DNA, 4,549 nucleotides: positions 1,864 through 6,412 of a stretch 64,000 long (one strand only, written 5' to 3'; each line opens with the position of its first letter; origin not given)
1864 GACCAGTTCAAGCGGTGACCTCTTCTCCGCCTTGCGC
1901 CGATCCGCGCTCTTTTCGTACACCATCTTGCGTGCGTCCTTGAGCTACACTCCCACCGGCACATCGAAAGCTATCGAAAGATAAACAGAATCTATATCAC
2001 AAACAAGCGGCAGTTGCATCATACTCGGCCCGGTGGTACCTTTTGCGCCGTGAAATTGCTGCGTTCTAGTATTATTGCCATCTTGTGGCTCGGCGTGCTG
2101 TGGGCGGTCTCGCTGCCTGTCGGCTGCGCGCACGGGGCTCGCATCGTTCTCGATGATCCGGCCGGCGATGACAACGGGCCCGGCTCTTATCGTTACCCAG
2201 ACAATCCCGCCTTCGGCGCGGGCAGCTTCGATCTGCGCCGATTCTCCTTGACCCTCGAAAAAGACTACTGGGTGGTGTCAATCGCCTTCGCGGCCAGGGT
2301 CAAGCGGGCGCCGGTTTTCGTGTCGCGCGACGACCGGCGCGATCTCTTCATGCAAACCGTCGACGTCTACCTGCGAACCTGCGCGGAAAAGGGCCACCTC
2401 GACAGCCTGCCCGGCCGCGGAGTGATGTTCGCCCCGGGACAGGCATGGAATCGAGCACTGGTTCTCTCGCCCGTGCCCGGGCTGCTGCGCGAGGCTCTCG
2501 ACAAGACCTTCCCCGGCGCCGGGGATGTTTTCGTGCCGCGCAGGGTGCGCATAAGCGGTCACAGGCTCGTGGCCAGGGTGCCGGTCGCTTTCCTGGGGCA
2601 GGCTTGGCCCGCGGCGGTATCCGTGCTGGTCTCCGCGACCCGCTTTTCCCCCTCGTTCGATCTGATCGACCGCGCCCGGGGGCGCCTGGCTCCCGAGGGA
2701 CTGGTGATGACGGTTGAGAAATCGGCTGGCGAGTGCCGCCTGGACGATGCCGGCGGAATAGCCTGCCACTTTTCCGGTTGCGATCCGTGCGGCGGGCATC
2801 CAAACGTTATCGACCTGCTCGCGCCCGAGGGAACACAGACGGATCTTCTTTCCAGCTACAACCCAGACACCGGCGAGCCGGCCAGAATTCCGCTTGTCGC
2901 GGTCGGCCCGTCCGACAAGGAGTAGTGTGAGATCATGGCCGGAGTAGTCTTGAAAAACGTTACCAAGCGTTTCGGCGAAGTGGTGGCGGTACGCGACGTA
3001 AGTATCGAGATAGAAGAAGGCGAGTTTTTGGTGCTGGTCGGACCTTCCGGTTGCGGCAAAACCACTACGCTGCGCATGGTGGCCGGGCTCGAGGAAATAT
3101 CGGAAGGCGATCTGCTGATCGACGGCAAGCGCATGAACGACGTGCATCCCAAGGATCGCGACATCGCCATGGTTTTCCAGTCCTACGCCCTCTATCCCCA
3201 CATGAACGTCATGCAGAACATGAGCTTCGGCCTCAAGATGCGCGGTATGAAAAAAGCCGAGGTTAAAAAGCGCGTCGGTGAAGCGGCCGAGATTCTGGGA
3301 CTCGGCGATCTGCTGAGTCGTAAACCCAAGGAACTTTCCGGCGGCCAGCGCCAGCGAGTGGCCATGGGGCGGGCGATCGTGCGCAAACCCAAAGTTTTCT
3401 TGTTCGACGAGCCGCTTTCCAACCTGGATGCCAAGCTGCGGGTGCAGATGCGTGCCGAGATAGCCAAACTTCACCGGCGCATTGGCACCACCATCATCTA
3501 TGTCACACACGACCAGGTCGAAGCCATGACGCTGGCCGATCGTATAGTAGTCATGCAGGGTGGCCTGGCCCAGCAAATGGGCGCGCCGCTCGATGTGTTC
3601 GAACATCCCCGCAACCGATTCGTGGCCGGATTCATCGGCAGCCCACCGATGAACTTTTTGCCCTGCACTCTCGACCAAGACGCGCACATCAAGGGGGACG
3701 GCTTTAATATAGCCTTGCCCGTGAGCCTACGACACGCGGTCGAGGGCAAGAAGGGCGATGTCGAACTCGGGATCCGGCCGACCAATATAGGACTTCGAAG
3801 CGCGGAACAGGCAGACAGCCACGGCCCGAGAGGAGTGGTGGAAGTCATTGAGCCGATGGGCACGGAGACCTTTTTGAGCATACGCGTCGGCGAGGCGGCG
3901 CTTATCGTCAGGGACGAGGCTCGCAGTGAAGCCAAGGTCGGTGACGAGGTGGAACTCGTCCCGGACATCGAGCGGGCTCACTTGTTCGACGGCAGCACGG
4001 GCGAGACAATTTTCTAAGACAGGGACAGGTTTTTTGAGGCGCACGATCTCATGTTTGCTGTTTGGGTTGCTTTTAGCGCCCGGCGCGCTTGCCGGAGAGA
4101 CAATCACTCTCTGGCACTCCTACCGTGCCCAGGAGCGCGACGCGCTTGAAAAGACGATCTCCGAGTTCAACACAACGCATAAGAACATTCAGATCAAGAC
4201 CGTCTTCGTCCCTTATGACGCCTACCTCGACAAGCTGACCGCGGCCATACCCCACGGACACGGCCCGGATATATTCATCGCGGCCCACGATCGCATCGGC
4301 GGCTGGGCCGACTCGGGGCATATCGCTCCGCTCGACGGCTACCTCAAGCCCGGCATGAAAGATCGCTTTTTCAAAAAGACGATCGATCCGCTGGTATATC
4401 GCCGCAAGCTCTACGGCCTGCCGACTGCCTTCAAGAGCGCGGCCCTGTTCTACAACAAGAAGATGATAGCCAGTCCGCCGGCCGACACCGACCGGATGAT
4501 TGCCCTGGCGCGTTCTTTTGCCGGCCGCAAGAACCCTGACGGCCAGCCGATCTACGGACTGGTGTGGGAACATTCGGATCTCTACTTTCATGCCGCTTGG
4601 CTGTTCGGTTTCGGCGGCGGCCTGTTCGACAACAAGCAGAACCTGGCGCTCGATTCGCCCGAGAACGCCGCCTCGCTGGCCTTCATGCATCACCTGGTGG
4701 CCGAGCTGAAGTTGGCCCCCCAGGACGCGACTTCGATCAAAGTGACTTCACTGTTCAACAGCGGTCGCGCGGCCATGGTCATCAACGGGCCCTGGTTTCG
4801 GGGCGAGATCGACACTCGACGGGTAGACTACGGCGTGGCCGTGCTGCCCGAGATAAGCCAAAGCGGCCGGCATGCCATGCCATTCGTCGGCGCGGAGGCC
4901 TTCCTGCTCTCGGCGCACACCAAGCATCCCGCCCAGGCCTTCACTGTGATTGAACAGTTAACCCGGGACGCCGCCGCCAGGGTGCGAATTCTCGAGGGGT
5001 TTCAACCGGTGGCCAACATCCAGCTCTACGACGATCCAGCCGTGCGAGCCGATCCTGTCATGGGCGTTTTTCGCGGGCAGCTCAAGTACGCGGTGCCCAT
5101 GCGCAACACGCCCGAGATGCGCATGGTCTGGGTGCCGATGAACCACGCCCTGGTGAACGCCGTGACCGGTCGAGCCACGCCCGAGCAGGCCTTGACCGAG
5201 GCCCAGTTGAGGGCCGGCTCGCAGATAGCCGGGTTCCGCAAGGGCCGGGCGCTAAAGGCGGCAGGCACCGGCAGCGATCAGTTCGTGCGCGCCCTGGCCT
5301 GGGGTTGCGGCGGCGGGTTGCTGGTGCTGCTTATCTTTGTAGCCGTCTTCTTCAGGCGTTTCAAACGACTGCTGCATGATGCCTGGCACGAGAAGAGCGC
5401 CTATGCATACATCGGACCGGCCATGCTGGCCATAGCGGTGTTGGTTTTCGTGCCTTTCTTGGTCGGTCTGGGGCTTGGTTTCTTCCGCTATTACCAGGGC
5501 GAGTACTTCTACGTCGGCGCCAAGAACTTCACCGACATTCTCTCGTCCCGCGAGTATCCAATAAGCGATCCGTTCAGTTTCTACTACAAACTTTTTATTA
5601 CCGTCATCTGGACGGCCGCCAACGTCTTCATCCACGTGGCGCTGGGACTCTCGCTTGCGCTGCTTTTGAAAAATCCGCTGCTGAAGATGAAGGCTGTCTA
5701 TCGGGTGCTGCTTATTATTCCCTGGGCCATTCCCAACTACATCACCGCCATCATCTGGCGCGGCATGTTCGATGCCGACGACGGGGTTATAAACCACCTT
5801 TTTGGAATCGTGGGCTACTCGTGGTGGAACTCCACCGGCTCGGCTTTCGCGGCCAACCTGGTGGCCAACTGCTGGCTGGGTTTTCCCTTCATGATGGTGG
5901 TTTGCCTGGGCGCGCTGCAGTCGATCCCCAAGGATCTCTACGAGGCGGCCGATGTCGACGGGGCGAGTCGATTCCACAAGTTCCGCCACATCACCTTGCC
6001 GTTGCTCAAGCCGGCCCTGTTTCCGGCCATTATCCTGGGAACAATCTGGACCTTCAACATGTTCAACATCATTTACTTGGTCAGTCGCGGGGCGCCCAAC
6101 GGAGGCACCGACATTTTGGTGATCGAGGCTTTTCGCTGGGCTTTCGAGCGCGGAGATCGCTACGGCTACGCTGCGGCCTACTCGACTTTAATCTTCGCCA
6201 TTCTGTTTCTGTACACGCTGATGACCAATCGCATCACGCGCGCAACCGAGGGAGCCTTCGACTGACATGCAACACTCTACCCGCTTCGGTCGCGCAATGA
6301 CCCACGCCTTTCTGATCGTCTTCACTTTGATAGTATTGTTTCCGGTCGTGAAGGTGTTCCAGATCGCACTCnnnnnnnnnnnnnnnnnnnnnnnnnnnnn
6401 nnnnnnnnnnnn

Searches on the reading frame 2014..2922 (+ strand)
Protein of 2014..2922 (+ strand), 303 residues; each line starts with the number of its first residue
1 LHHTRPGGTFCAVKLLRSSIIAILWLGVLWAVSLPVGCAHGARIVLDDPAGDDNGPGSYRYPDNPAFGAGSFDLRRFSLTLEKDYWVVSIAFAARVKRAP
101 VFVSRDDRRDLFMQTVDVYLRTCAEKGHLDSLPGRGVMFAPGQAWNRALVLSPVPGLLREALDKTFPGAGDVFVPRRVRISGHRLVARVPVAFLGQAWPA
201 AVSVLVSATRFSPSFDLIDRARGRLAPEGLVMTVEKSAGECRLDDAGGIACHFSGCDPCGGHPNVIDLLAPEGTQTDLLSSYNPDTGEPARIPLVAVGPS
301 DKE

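Call 3: search_protein_families(library=pfam, proteins=[window:2014-2922:+], max_evalue=1)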
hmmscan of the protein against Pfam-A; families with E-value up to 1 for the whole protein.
window:2014-2922:+ (303 aa): 1 family
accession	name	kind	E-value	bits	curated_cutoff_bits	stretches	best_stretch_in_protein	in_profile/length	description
PF09985.14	Glucodextran_C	-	2.2e-29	103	22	1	46-291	4-225/228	C-terminal binding-module, SLH-like, of glucodextranase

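Call 4: search_protein_families(library=ncbifam, proteins=[window:2014-2922:+], max_evalue=1)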
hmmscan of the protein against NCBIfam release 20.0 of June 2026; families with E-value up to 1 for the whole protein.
window:2014-2922:+ (303 aa): 0 families

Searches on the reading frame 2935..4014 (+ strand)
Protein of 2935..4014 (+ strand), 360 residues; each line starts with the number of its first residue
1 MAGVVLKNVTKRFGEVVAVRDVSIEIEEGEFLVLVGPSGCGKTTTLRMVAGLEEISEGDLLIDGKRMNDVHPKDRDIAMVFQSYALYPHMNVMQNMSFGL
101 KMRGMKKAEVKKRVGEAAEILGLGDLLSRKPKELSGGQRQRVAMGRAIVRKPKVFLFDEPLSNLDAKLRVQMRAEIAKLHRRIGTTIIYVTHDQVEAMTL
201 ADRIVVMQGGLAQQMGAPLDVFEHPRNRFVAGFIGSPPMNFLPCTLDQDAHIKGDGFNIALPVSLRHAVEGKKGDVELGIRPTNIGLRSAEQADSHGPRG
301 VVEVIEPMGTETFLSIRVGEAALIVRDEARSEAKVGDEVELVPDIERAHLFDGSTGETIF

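Call 3: search_protein_families(library=pfam, proteins=[window:2935-4014:+], max_evalue=1)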
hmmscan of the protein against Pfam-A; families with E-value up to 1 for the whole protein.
window:2935-4014:+ (360 aa): 26 families (the best 25 are shown)
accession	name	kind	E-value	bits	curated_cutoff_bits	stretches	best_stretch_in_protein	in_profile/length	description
PF00005.33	ABC_tran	-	3.2e-33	115.7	25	1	20-161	2-136/137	ABC transporter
PF17912.7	OB_MalK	-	2e-10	41.8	27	1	235-285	1-53/53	MalK OB fold domain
PF08402.16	TOBE_2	-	3.4e-08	33.9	21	1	278-351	1-76/76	TOBE domain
PF13304.12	AAA_21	-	9e-05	23.1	27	2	124-194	228-300/304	AAA domain, putative AbiEii toxin, Type IV TA system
PF13401.12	AAA_22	-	0.00046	20.9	27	1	29-53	5-29/130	AAA domain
PF03215.21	Rad17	-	0.00075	19.9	23.8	1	24-56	40-72/186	Rad17 P-loop domain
PF02463.25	SMC_N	-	0.00083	19.3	40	1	29-205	24-212/220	RecF/RecN/SMC N terminal domain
PF20720.3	nSTAND3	-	0.0022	18.2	27.2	1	19-50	7-38/155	Novel STAND NTPase 3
PF03459.23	TOBE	-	0.0037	17.9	22.3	1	299-349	8-63/64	TOBE domain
PF00004.35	AAA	-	0.0086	17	21.2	1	33-51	2-20/131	ATPase family associated with various cellular activities (AAA)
PF24389.1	ORC-CDC6-like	-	0.012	14.8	27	1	32-49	35-52/571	ORC-CDC6-like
PF13191.12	AAA_16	-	0.036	15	32.6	1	28-50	23-45/167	AAA ATPase domain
PF06414.18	Zeta_toxin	-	0.047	13.6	22.3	1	32-77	19-64/199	Zeta toxin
PF13604.12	AAA_30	-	0.048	13.8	27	1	30-52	19-41/191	AAA domain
PF20703.3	nSTAND1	-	0.074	13.1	27.1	1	17-53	21-55/379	Novel STAND NTPase 1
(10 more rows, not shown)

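Call 4: search_protein_families(library=ncbifam, proteins=[window:2935-4014:+], max_evalue=1)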
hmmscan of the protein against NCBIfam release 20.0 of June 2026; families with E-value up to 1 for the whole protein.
window:2935-4014:+ (360 aa): 200 families (the best 25 are shown)
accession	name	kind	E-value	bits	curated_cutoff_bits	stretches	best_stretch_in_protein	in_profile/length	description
NF008653.0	PRK11650.1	subfamily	8.6e-147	488.8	432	1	1-358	1-354/357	sn-glycerol-3-phosphate ABC transporter ATP-binding protein UgpC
NF008233.0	PRK11000.1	equivalog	2.2e-135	451.2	568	1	1-352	1-354/369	maltose/maltodextrin ABC transporter ATP-binding protein MalK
NF006987.0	PRK09452.1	equivalog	3.3e-97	325.5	482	1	4-303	18-318/378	spermidine/putrescine ABC transporter ATP-binding protein PotA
TIGR03265.1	PhnT2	equivalog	1.4e-96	323.8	457.7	1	4-318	5-312/353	putative 2-aminoethylphosphonate ABC transporter ATP-binding protein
NF043075.1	MMSYN1_0197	equivalog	3.4e-94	315.6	550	1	5-349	4-337/341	spermidine/putrescine ABC transporter ATP-binding protein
NF040933.2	ABC_arch_GlcV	equivalog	1e-92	310.8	450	1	4-347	3-353/357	glucose ABC transporter ATP-binding protein GlcV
NF008513.0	PRK11432.1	equivalog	1.1e-91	307.3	496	1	4-318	7-313/351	ferric ABC transporter ATP-binding protein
TIGR01187.1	potA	subfamily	1.9e-91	306.5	355.6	1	34-325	1-294/325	polyamine ABC transporter ATP-binding protein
TIGR03258.1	PhnT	equivalog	3.3e-81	273.1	499.15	1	2-342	7-348/359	2-aminoethylphosphonate ABC transport system ATP-binding subunit PhnT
NF008621.0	PRK11607.1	equivalog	4.5e-81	272.5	613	1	6-306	22-324/377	putrescine ABC transporter ATP-binding subunit PotG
TIGR00968.1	3a0106s01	subfamily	3.4e-80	269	342.75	1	5-236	2-233/237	sulfate ABC transporter ATP-binding protein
NF040840.2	tungstate_WtpC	equivalog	1.5e-79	267.8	440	1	6-321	4-314/347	tungstate ABC transporter ATP-binding protein WtpC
NF008105.0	PRK10851.1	equivalog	1.1e-73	248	502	1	5-316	4-310/362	sulfate/thiosulfate ABC transporter ATP-binding protein CysA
TIGR01186.1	proV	subfamily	7.2e-68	229.3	326.6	1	12-236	2-232/363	betaine/proline/choline family ABC transporter ATP-binding protein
TIGR03415.1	ABC_choXWV_ATP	equivalog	2.5e-62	211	483.75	1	7-242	28-274/382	choline ABC transporter ATP-binding protein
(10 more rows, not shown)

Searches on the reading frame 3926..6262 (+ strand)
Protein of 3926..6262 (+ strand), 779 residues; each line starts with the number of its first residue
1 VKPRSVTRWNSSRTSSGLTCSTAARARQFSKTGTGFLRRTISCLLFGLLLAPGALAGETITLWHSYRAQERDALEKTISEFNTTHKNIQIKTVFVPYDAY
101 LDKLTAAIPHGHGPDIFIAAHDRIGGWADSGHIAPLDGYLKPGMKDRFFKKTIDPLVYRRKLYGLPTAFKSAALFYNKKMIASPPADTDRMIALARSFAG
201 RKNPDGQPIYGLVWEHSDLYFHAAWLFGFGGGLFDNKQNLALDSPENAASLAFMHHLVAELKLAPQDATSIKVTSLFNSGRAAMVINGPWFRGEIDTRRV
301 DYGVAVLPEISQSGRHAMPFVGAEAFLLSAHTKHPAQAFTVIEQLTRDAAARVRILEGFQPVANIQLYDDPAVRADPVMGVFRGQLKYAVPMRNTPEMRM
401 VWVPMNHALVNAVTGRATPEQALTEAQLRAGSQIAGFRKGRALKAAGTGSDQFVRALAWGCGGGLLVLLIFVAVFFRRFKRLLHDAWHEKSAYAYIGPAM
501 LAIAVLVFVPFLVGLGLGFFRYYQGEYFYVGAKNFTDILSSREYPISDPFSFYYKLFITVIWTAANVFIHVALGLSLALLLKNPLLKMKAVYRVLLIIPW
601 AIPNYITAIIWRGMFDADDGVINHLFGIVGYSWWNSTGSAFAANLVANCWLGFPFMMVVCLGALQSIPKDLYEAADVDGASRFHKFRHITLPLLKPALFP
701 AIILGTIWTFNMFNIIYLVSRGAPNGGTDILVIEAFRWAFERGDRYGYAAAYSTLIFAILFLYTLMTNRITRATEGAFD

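Call 3: search_protein_families(library=pfam, proteins=[window:3926-6262:+], max_evalue=1)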
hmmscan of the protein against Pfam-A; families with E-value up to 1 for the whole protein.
window:3926-6262:+ (779 aa): 3 families
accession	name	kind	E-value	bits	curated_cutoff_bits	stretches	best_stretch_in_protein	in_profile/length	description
PF01547.30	SBP_bac_1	-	3.3e-36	126.3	26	1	69-351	3-306/307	Bacterial extracellular solute-binding protein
PF13416.11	SBP_bac_8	-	2.7e-27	96.7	27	1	77-350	2-248/279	Bacterial extracellular solute-binding protein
PF00528.27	BPD_transp_1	-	2.7e-19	70.1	26.4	1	572-770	3-178/184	Binding-protein-dependent transport system inner membrane component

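Call 4: search_protein_families(library=ncbifam, proteins=[window:3926-6262:+], max_evalue=1)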
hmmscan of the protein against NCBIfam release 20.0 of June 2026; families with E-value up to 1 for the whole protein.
window:3926-6262:+ (779 aa): 37 families (the best 25 are shown)
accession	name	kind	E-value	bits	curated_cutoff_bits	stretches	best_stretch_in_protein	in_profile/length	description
NF008232.0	PRK10999.1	equivalog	3.9e-54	184.2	392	1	529-773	264-517/520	maltose ABC transporter permease MalF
NF007011.0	PRK09474.1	equivalog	7.5e-46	156.7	291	1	95-429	64-393/396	maltose/maltodextrin ABC transporter substrate-binding protein MalE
NF053763.1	ABCarbgalBndGanS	equivalog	3e-41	141.6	700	1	69-435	48-416/420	galactooligosaccharide ABC transporter substrate-binding protein GanS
NF007852.0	PRK10561.1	equivalog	9.8e-25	88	335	1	529-767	53-284/295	sn-glycerol-3-phosphate ABC transporter permease UgpA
NF040931.1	ABC_arch_GlcT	equivalog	3.5e-18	66.2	360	1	504-759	11-259/278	glucose ABC transporter permease GlcT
TIGR01581.1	Mo_ABC_porter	hypoth_equivalog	1.2e-14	54.4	210.3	1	556-762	23-221/225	ABC transporter permease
TIGR02141.1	modB_ABC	equivalog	1.6e-13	50.8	182.6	1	558-769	2-204/208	molybdate ABC transporter permease subunit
TIGR03262.1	PhnU2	equivalog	4.4e-13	48.7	593.25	1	500-740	11-227/546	putative 2-aminoethylphosphonate ABC transporter permease subunit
TIGR00969.1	3a0106s02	subfamily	1.3e-11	44.5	240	1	555-759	62-258/272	sulfate ABC transporter permease subunit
TIGR02139.1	permease_CysT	equivalog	4.8e-10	39.5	246.1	1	558-772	54-260/265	sulfate ABC transporter permease subunit CysT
NF006939.0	PRK09421.1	equivalog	1.9e-07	30.7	262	1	564-710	20-158/230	molybdate ABC transporter permease subunit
NF040932.1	ABC_arch_GlcU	equivalog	3.1e-07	30.3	340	1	663-739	155-228/272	glucose ABC transporter permease GlcU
NF043074.1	MMSYN1_0196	equivalog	3.5e-07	29.8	350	1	490-773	8-265/277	spermidine/putrescine ABC transporter permease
NF040839.1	tungstate_WtpB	equivalog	6.2e-07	29.3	340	1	556-710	46-194/251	tungstate ABC transporter permease WtpB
TIGR02140.1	permease_CysW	equivalog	1.8e-06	27.6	329.1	1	555-768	48-252/261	sulfate ABC transporter permease subunit CysW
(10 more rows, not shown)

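Call 64: search_solved_structures(query=window:3926-6262:+, max_evalue=1e-10)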
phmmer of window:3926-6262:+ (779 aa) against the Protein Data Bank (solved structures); distinct sequences matched with E-value up to 1e-10: 459 (the best 60 are shown).
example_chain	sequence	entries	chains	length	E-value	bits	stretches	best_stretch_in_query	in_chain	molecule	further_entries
8jbg_B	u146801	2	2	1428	1e-69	238.7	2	88-429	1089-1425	Neuromedin-K receptor (NK3R-pFastbac1) | NK3R-pFastbac1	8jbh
9vus_A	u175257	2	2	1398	1.2e-69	238.4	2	88-435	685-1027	Soluble cytochrome b562,2-oxoglutarate receptor 1,Soluble cytochrome b562,2-oxoglutarate r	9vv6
2zyk_A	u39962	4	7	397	3.7e-50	174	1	75-426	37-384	Solute-binding protein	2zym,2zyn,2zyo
2gha_A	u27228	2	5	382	8.7e-48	166.2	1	60-437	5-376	maltose ABC transporter, periplasmic maltose-binding protein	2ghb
6dtu_A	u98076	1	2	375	4e-47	164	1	60-434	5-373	maltose-binding protein MalE1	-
1elj_A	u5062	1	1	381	2e-46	161.7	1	60-411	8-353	MALTODEXTRIN-BINDING PROTEIN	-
3fh6_F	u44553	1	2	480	1.8e-44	155.2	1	528-772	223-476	Maltose transport system permease protein malF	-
2r6g_F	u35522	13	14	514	2.1e-44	155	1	528-772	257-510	Maltose transport system permease protein malF | Maltose transporter subunit; membrane component of ABC superfamily | Maltose/maltodextrin transport system perm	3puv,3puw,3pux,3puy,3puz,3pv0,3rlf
9nxc_H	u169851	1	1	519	2.2e-44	154.9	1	528-772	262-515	Maltose/maltodextrin transport system permease protein MalF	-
6dts_A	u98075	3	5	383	7.3e-42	146.6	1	60-434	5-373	maltose-binding protein MalE2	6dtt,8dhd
2fnc_A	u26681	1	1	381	9e-42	146.3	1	60-434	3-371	maltose ABC transporter, periplasmic maltose-binding protein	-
1urg_A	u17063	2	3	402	3.4e-40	141.1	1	56-423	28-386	MALTOSE-BINDING PROTEIN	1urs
1urd_A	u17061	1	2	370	3.3e-39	137.8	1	59-423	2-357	MALTOSE-BINDING PROTEIN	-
6ffl_A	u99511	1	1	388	4.3e-39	137.4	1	60-435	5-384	Maltose/maltodextrin transport permease homologue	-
3n94_A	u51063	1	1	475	7.9e-38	133.3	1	88-443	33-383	Fusion protein of Maltose-binding periplasmic protein and pituitary adenylate cyclase 1 Re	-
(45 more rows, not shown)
